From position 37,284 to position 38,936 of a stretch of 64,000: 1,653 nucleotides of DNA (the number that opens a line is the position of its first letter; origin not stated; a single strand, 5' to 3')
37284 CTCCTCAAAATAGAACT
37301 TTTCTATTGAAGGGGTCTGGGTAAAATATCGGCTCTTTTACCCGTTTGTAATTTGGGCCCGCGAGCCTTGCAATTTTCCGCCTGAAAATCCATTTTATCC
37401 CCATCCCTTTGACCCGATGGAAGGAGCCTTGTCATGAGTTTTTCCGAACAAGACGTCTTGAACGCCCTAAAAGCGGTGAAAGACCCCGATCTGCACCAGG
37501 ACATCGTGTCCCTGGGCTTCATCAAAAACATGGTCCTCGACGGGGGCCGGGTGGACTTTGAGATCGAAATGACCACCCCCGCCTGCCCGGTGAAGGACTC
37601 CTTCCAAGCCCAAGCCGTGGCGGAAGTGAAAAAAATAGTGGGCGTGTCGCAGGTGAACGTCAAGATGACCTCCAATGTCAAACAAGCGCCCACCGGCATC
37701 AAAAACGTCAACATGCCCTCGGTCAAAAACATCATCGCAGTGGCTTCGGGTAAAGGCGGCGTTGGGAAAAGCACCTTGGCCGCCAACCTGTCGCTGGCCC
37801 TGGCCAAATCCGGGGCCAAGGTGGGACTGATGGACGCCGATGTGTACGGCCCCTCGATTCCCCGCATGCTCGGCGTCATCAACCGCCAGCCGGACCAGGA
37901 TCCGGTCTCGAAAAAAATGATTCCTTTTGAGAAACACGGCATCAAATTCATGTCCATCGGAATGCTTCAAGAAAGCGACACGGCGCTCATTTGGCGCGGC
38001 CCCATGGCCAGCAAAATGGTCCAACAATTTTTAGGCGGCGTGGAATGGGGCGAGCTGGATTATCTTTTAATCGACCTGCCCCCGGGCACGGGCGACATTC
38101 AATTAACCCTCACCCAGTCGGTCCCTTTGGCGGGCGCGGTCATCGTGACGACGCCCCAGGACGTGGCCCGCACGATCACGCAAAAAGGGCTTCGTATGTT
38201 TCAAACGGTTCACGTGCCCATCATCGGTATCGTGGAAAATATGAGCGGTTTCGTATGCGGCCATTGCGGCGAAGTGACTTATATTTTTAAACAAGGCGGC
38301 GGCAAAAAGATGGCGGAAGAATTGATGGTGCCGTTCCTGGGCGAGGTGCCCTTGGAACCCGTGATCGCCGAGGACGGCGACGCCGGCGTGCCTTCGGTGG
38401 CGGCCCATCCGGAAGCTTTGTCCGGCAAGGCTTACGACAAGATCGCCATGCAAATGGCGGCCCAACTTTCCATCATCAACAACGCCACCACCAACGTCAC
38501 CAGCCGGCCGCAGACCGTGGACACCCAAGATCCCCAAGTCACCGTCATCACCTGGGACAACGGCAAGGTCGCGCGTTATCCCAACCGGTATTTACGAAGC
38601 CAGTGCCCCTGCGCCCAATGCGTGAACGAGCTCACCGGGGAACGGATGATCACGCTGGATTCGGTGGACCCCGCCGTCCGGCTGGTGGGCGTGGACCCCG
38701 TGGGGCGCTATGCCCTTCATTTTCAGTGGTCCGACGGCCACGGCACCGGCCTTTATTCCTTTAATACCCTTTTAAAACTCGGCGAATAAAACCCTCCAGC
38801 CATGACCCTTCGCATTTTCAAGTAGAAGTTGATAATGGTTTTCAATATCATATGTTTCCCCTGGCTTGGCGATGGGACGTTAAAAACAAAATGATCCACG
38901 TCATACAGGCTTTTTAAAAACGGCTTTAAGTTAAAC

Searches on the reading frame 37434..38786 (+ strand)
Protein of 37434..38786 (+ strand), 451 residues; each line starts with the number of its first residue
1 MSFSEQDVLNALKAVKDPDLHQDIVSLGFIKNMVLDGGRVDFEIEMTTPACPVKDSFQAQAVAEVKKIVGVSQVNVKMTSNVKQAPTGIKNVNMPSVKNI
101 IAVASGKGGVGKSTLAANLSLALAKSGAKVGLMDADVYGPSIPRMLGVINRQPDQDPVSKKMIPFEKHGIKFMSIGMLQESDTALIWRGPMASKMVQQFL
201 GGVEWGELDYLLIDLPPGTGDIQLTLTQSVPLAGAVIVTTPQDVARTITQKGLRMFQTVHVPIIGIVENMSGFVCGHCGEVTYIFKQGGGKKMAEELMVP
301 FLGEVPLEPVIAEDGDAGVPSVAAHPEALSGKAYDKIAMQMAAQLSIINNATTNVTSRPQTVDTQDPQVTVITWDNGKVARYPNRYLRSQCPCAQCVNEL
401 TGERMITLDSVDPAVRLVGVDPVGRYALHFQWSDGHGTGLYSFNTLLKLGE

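Call 42: search_protein_families(library=pfam, proteins=[window:37434-38786:+], max_evalue=0.001)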
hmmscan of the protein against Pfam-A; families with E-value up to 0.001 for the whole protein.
window:37434-38786:+ (451 aa): 8 families
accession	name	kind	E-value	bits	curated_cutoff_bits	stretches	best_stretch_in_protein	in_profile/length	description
PF10609.15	ParA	-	8.6e-103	343.5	27.1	1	97-341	2-245/246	NUBPL iron-transfer P-loop NTPase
PF06155.17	GBBH-like_N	-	2.5e-23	83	22.8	1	366-446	6-84/85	Gamma-butyrobetaine hydroxylase-like, N-terminal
PF01883.24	FeS_assembly_P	-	1.8e-19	70.2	23.5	1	5-76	1-73/73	Iron-sulfur cluster assembly protein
PF01656.29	CbiA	-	3.6e-12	46.8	25.4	1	101-240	1-54/125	CobQ/CobB/MinD/ParA nucleotide binding domain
PF13614.12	AAA_31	-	2.8e-10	40.9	27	1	99-139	2-42/177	AAA domain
PF09140.17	MipZ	-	1.4e-06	28.2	20.7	1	100-154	2-54/262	ATPase MipZ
PF00142.24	Fer4_NifH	-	4.1e-05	23.6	25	1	105-136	6-37/271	4Fe-4S iron sulfur cluster binding proteins, NifH/frxC family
PF02374.21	ArsA_ATPase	-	0.00014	21.7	24.3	1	103-134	5-36/305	Anion-transporting ATPase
